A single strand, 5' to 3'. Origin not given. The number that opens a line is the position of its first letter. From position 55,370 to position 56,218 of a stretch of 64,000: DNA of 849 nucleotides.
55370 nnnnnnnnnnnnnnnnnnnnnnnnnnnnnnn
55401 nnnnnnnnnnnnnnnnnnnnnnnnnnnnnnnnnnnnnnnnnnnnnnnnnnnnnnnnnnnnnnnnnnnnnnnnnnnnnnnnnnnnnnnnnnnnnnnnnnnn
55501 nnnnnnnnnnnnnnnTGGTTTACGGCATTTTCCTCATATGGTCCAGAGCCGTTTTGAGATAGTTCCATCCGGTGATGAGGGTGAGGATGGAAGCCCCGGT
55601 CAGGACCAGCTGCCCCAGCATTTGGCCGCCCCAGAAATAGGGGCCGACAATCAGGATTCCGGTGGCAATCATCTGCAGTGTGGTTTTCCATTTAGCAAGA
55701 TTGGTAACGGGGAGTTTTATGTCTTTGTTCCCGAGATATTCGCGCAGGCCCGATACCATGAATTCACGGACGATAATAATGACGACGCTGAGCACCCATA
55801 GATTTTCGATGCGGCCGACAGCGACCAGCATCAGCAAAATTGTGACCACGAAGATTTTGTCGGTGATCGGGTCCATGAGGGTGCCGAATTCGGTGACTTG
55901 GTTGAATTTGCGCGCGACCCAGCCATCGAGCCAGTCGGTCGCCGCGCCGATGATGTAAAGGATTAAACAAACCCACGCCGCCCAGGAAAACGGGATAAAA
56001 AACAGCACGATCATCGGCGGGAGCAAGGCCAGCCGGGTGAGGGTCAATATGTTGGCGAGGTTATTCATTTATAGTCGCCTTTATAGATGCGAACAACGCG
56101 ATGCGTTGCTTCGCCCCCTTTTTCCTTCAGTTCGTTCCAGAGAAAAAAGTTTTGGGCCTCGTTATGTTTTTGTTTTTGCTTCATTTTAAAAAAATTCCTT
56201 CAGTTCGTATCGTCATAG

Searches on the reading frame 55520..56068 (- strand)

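Call 87: search_protein_families(library=pfam, proteins=[window:55520-56068:-], max_evalue=0.000001)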
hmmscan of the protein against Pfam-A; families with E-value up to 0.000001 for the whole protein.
window:55520-56068:- (182 aa): 1 family
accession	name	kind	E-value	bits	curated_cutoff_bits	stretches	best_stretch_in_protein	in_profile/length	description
PF01066.26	CDP-OH_P_transf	-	2.8e-35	122.4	22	1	3-161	2-148/152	CDP-alcohol phosphatidyltransferase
